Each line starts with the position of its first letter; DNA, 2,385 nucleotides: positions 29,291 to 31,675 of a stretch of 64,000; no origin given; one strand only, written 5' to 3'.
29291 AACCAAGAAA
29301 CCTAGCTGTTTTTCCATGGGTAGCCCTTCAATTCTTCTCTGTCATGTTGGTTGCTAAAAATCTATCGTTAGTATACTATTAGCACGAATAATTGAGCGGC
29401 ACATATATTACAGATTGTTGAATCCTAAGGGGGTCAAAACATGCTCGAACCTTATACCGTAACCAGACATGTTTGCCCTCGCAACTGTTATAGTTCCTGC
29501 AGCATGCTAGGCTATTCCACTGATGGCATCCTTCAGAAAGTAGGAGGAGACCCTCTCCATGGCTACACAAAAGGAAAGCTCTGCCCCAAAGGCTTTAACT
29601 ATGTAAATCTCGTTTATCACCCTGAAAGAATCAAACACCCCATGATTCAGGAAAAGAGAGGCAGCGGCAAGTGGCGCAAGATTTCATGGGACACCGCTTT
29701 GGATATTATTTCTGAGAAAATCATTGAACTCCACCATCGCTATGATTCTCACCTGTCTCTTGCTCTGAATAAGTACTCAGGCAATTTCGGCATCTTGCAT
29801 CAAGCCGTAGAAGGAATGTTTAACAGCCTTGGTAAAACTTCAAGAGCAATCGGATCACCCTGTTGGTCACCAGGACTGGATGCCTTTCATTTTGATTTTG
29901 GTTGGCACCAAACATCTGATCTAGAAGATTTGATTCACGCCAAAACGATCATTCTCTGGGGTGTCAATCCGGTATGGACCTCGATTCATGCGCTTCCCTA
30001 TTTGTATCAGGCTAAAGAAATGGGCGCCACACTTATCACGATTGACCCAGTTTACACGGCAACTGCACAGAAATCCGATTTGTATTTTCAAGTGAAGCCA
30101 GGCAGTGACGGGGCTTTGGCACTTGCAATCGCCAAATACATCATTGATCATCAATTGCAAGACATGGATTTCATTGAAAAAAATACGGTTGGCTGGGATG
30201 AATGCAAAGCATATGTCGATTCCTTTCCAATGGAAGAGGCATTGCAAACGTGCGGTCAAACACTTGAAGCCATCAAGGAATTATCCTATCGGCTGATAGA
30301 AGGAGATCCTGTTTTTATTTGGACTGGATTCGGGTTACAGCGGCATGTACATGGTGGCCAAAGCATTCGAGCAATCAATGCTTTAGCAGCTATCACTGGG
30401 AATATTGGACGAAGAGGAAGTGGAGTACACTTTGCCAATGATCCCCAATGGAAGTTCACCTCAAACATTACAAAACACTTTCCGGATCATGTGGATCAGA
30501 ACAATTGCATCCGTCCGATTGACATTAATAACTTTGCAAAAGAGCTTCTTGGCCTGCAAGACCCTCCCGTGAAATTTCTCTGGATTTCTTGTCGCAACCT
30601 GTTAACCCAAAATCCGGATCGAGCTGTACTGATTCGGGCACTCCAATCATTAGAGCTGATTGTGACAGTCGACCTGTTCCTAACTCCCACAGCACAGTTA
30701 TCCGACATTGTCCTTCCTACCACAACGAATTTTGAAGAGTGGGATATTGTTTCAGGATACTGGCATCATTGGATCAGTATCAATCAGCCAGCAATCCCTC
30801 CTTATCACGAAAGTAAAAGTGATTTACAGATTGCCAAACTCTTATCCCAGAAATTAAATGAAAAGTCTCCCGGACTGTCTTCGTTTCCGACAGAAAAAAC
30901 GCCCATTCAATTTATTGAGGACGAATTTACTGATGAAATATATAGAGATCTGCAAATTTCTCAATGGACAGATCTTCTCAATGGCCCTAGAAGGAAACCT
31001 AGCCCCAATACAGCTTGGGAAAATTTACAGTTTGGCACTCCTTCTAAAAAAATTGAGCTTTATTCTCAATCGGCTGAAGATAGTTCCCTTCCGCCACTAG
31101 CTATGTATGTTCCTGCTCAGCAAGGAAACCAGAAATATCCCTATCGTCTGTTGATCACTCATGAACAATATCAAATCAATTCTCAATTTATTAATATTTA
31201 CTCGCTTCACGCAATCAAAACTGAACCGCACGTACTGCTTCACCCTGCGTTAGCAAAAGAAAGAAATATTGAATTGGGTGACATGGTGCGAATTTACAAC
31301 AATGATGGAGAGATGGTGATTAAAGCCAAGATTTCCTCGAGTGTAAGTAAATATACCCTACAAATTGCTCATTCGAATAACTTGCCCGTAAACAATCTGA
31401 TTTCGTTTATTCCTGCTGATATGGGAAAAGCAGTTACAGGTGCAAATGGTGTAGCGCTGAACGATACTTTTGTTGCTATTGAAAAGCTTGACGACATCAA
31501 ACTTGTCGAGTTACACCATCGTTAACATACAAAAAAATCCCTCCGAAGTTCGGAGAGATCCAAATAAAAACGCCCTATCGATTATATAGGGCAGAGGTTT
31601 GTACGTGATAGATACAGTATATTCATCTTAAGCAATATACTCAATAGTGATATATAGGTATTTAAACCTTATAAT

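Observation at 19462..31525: Molybdoenzyme island with two DmsAB-like sets, one exported and one cytoplasmic, plus its own Tat, MoaA, chaperone and PucR regulator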

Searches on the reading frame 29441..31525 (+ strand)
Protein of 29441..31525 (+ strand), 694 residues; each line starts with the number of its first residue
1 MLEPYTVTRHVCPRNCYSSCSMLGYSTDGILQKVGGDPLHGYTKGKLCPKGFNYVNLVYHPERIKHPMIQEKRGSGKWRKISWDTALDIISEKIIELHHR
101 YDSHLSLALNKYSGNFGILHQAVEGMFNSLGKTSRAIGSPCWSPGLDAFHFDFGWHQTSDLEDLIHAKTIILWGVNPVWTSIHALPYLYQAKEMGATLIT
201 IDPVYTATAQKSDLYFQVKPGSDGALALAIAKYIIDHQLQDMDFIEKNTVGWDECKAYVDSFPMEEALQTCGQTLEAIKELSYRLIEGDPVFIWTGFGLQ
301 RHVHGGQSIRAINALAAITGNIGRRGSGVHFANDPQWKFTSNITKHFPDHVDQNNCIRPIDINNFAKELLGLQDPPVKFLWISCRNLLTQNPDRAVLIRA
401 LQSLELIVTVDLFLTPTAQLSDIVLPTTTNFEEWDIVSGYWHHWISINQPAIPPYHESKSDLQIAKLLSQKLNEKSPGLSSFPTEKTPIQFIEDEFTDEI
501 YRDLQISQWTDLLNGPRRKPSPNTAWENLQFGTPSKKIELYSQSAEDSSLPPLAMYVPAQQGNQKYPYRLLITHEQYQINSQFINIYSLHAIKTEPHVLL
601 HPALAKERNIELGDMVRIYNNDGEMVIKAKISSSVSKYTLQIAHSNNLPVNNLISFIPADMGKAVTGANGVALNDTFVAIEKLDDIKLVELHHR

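Call 6: search_protein_families(library=ncbifam, proteins=[window:29441-31525:+])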
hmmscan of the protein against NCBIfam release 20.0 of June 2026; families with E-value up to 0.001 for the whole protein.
window:29441-31525:+ (694 aa): 26 families (the best 25 are shown)
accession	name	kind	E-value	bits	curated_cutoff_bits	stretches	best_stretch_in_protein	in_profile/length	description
TIGR01591.1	Fdh-alpha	equivalog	9.5e-78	261.9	666.25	2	11-330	2-319/672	formate dehydrogenase subunit alpha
TIGR02166.1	dmsA_ynfE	subfamily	2.3e-73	247.5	777.7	1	8-635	45-741/794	DMSO/selenate family reductase complex A subunit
TIGR03479.1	DMSO_red_II_alp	subfamily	7.9e-72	242.6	984.75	4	15-249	65-307/913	molybdopterin-dependent oxidoreductase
NF047855.1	AssmNtatRedNasC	equivalog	8.4e-67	226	1100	3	42-328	56-342/708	assimilatory nitrate reductase catalytic subunit NasC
TIGR00509.1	bisC_fam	subfamily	4.7e-60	203.7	1017.55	3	63-332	44-347/772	molybdopterin guanine dinucleotide-containing S/N-oxide reductase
NF012032.0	PRK15488.1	equivalog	9.3e-54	182.6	694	3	10-333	46-365/759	thiosulfate reductase PhsA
NF041884.1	selenate_YnfF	exception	1.9e-50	171.6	1650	1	11-635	49-743/798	selenate/tellurate reductase subunit YnfF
NF041885.1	selenate_YnfE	exception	1.2e-46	159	1675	1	9-634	50-749/805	selenate/tellurate reductase subunit YnfE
NF011566.1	PRK14990.1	exception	2.3e-44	151.6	1600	2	9-472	60-577/814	dimethylsulfoxide reductase subunit A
NF011682.0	PRK15102.1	equivalog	8.2e-44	149.9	909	3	61-333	91-401/829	trimethylamine-N-oxide reductase TorA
TIGR02164.1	torA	equivalog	4.2e-43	147.5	1465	3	65-333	103-397/824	trimethylamine-N-oxide reductase TorA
NF041323.1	Nitr_red_NasA_Halo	equivalog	1.1e-32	113.4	1000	1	29-328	18-310/673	assimilatory nitrate reductase NasA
TIGR01701.1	Fdhalpha-like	subfamily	6e-31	107.4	582.15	1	63-433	99-502/744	FdhF/YdeP family oxidoreductase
TIGR01553.1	formate-DH-alph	equivalog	3.7e-30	104.4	814.2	1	7-250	44-305/1009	formate dehydrogenase-N subunit alpha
NF041714.1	arsenate_red_ArrA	equivalog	1.6e-27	96.1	1600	2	14-242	56-289/848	arsenate respiratory reductase molybdopterin-containing subunit ArrA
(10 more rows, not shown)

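Call 10: find_encoding_contigs(protein=window:29441-31525:+, flank=10000, max_places=6)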
Protein window:29441-31525:+ (694 aa): 1 contig read that carries it; 1 place shown.
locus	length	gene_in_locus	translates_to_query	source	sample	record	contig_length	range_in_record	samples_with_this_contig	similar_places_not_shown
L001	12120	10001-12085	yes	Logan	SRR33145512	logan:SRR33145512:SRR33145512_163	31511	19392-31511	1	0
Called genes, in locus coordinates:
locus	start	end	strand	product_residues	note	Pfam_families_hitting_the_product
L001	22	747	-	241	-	PF00902:TatC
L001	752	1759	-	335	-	PF04055:Radical_SAM, PF13353:Fer4_12 (weak), PF06463:Mob_synth_C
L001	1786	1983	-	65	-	PF02416:TatA_B_E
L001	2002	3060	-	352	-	PF12837:Fer4_6 (faint), PF13183:Fer4_8 (faint), PF13187:Fer4_9 (faint), PF13484:Fer4_16 (faint), PF00037:Fer4 (faint), PF12838:Fer4_7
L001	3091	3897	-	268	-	PF04976:DmsC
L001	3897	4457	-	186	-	PF13187:Fer4_9 (faint), PF13237:Fer4_10 (faint), PF12800:Fer4_4 (faint), PF13247:Fer4_11, PF12838:Fer4_7, PF12797:Fer4_2 (weak), PF12837:Fer4_6 (weak), PF00037:Fer4 (weak), +2 more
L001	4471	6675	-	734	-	PF04879:Molybdop_Fe4S4, PF00384:Molybdopterin, PF01568:Molydop_binding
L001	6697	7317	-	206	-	PF02613:Nitrate_red_del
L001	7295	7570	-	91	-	-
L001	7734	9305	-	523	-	PF17853:GGDEF_2, PF13556:HTH_30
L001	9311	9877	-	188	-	PF12797:Fer4_2 (weak), PF12837:Fer4_6 (faint), PF13237:Fer4_10 (faint), PF13484:Fer4_16 (faint), PF13247:Fer4_11, PF12838:Fer4_7 (weak), PF00037:Fer4, PF12797:Fer4_2 (weak), +2 more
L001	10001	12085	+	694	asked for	PF04879:Molybdop_Fe4S4, PF00384:Molybdopterin, PF01568:Molydop_binding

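Call 12: find_homologous_proteins(query=window:29441-31525:+, max_evalue=1e-20)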
Query window:29441-31525:+ (694 aa): 1005 proteins with E <= 1e-20 among 8000 candidates; the best 120 are listed.
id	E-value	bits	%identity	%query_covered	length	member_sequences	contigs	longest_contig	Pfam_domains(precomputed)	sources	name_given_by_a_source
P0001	0.0e+0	1451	89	98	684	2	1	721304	PF00384.28,PF01568.28,PF04879.22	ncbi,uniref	ncbi:molybdopterin-dependent oxidoreductase [Brevibacillus ginsengisoli]|uniref:molybdopterin-depend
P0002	0.0e+0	1323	82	98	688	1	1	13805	PF00384.28,PF01568.28,PF04879.22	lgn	-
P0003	0.0e+0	1161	72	98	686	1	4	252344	PF00384.28,PF01568.28,PF04879.22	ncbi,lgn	-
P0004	0.0e+0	1015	63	98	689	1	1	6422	PF00384.28,PF01568.28,PF04879.22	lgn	-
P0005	7.7e-287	971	60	98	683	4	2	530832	PF00384.28,PF01568.28,PF04879.22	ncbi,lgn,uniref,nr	ncbi:molybdopterin-dependent oxidoreductase [Neobacillus vireti]|uniref:molybdopterin-dependent oxid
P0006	2.4e-284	963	61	98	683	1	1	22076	PF00384.28,PF01568.28,PF04879.22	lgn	-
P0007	4.0e-283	959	60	98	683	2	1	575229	PF00384.28,PF01568.28,PF04879.22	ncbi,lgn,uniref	ncbi:molybdopterin-dependent oxidoreductase [Neobacillus sp. GCM10023253]|uniref:molybdopterin-depen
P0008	7.3e-281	952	59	98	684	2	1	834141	PF00384.28,PF01568.28,PF04879.22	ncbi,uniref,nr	ncbi:molybdopterin-dependent oxidoreductase [Bacillus sp. FJAT-29814]|uniref:molybdopterin-dependent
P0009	1.1e-280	951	60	98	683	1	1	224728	PF00384.28,PF01568.28,PF04879.22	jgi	jgi:anaerobic selenocysteine-containing dehydrogenase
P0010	5.1e-280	949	58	98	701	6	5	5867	PF00384.28,PF01568.28,PF04879.22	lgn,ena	-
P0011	1.5e-278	944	59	99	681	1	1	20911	PF00384.28,PF01568.28,PF04879.22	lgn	-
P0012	1.7e-278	944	60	98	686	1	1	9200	PF00384.28,PF01568.28,PF04879.22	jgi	jgi:anaerobic selenocysteine-containing dehydrogenase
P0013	9.8e-278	941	58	98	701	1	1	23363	PF00384.28,PF01568.28,PF04879.22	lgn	-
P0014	5.6e-277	939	59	98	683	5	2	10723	PF00384.28,PF01568.28,PF04879.22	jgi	jgi:anaerobic selenocysteine-containing dehydrogenase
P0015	3.2e-276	936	58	98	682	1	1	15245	PF00384.28,PF01568.28,PF04879.22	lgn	-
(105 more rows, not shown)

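Call 13: search_solved_structures(query=window:29441-31525:+, max_evalue=1e-10)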
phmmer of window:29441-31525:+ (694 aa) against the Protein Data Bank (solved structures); distinct sequences matched with E-value up to 1e-10: 52.
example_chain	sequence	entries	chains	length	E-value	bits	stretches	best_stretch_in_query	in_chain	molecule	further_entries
2vpw_A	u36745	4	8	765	1.9e-46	161.9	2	11-335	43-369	THIOSULFATE REDUCTASE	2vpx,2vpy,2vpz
4ydd_A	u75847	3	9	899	5.3e-46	160.4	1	13-248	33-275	DMSO reductase family type II enzyme, molybdopterin subunit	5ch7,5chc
5e7o_A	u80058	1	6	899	5.3e-46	160.4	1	13-248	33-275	DMSO reductase family type II enzyme, molybdopterin subunit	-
9t1s_L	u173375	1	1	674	9.2e-42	146.4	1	11-636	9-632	formate dehydrogenase (coenzyme F420)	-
7bkb_D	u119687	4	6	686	2.1e-41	145.2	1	12-330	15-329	Formate dehydrogenase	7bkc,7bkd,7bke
1eu1_A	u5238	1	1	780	2e-37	132.1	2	375-643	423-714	DIMETHYL SULFOXIDE REDUCTASE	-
7l5i_A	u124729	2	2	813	5.9e-36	127.2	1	72-329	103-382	Trimethylamine-N-oxide reductase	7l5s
2e7z_A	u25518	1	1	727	4.2e-35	124.4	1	9-322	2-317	Acetylene hydratase Ahy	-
1dmr_A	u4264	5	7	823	4.7e-35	124.2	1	55-329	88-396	DMSO REDUCTASE | Dimethyl sulfoxide/trimethylamine N-oxide reductase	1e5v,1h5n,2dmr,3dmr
1e60_A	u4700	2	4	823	4.7e-35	124.2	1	55-329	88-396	Dimethyl sulfoxide/trimethylamine N-oxide reductase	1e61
4dmr_A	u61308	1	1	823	4.8e-35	124.2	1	55-329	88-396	DMSO REDUCTASE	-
1e18_A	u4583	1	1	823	5e-35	124.1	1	55-474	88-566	DMSO REDUCTASE.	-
1dms_A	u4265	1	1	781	2.9e-34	121.6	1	55-474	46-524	DMSO REDUCTASE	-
1aa6_A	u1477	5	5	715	4.1e-33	117.8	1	11-330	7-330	FORMATE DEHYDROGENASE H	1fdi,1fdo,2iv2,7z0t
9vap_A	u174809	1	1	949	1.1e-32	116.5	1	4-331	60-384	Formate dehydrogenase molybdopterin-binding subunit FdhA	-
4v4c_A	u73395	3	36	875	6.1e-21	77.6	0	77-260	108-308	Pyrogallol hydroxytransferase large subunit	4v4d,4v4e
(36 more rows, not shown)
